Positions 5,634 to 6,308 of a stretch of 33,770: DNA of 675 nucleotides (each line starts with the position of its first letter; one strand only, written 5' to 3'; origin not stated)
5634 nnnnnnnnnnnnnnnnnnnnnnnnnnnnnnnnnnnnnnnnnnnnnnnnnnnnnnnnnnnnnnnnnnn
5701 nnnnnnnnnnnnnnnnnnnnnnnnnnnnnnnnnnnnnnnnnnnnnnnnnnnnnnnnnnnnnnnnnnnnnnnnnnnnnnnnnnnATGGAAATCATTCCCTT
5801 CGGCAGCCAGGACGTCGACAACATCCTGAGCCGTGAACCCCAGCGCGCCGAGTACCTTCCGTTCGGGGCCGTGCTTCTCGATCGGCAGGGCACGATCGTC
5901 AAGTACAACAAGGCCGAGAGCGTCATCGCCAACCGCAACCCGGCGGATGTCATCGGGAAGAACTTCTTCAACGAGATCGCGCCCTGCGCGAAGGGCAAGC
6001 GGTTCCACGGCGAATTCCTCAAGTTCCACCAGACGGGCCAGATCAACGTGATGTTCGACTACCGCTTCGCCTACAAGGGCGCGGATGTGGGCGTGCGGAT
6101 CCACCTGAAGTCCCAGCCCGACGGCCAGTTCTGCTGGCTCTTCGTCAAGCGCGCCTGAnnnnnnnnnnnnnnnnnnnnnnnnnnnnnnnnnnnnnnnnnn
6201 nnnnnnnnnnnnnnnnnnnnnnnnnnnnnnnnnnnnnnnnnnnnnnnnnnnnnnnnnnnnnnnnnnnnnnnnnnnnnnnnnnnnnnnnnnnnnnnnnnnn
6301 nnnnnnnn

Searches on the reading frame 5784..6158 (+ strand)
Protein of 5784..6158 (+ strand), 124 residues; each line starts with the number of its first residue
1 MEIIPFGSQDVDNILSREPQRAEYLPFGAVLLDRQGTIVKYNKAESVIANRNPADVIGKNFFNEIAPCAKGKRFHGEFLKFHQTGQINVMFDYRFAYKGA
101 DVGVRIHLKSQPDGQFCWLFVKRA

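Call 11: search_protein_families(library=pfam, proteins=[window:5784-6158:+], max_evalue=0.01)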
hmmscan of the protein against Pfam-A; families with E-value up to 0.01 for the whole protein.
window:5784-6158:+ (124 aa): 2 families
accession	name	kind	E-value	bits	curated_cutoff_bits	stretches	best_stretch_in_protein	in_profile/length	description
PF00989.32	PAS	-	4.6e-08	33.5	22.6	1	25-108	10-93/113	PAS fold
PF08448.16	PAS_4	-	7.8e-05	23.3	23.1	1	25-85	4-63/110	PAS fold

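Call 41: search_solved_structures(query=window:5784-6158:+, max_evalue=0.001, show_alignments=1)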
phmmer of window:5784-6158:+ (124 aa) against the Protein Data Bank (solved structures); distinct sequences matched with E-value up to 0.001: 33.
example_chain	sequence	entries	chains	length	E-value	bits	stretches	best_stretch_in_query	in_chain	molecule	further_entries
1otd_A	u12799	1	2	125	6.5e-32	113.5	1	1-123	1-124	Photoactive yellow protein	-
1gsx_A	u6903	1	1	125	5.6e-31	110.5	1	1-123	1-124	PHOTOACTIVE YELLOW PROTEIN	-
1gsv_A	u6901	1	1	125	7.8e-31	110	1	1-123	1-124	PHOTOACTIVE YELLOW PROTEIN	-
1gsw_A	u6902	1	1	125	2.1e-30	108.7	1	1-123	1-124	PHOTOACTIVE YELLOW PROTEIN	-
1kou_A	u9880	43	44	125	2.9e-30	108.2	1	1-123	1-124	PHOTOACTIVE YELLOW PROTEIN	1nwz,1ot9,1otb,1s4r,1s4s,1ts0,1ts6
1f98_A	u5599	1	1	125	2.9e-30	108.2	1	1-123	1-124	PHOTOACTIVE YELLOW PROTEIN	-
6umy_A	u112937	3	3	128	3.1e-30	108.1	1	1-123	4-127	Photoactive yellow protein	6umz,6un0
2kx6_A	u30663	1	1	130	3.3e-30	108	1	1-123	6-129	Photoactive yellow protein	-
1ot6_A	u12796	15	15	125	7.7e-30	106.8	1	1-123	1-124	Photoactive yellow protein | photoactive yellow protein, PYP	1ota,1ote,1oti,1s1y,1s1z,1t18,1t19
8e02_A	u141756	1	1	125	9.1e-30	106.6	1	1-123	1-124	Photoactive yellow protein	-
2d02_A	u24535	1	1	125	1.1e-29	106.4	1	1-123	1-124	Photoactive yellow protein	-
1f9i_A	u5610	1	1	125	1.1e-29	106.4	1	1-123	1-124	PHOTOACTIVE YELLOW PROTEIN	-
8e1l_A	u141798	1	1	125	1.3e-29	106.1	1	1-123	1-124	Photoactive yellow protein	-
8e03_A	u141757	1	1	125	1.7e-29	105.7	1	1-123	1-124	Photoactive yellow protein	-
1d7e_A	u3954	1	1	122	1.7e-29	105.7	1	5-123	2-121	PHOTOACTIVE YELLOW PROTEIN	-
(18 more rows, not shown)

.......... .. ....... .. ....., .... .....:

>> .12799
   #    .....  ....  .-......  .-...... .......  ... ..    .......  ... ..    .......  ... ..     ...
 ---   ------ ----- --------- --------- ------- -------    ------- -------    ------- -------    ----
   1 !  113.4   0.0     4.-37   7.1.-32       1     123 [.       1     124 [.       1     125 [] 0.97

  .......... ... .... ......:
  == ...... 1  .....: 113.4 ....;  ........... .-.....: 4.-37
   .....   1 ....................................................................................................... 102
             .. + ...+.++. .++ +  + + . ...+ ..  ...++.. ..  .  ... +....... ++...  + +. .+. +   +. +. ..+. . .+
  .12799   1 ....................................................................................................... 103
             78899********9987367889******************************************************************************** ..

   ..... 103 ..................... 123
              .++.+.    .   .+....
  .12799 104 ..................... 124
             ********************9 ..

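Call 57: find_encoding_contigs(protein=window:5784-6158:+, flank=10000, max_places=6)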
Protein window:5784-6158:+ (124 aa): 9 contigs read that carry it; 6 places shown.
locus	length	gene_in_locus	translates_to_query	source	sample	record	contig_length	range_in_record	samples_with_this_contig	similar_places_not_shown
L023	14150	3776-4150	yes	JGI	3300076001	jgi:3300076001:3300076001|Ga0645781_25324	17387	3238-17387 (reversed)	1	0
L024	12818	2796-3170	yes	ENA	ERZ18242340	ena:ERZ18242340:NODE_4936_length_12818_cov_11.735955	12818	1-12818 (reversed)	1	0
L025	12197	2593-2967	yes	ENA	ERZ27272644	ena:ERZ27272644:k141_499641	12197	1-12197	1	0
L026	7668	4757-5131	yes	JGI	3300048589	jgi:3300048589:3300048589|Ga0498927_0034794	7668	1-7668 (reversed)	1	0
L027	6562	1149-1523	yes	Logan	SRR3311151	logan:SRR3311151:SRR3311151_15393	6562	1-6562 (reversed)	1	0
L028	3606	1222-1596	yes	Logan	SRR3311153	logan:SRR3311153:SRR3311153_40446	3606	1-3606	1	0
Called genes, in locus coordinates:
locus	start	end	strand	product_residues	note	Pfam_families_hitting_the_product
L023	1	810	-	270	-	?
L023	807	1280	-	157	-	-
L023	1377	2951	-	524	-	PF00221:Lyase_aromatic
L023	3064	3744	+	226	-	-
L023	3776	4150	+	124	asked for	PF00989:PAS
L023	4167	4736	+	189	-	-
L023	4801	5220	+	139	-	-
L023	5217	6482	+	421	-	PF00501:AMP-binding, PF13193:AMP-binding_C (weak)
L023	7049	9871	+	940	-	PF08448:PAS_4, PF13426:PAS_9, PF08448:PAS_4, PF13426:PAS_9, PF00989:PAS, PF08448:PAS_4, PF13426:PAS_9, PF08447:PAS_3, +7 more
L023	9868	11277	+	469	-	PF01584:CheW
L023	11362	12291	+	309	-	PF07726:AAA_3 (weak), PF07728:AAA_5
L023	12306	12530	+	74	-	-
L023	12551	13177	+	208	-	PF05800:GvpO, PF00741:Gas_vesicle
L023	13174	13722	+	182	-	PF00011:HSP20 (weak)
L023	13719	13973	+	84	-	PF06386:GvpL_GvpF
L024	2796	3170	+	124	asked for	PF00989:PAS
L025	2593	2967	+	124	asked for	PF00989:PAS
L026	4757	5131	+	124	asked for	PF00989:PAS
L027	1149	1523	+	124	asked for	PF00989:PAS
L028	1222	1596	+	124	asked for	PF00989:PAS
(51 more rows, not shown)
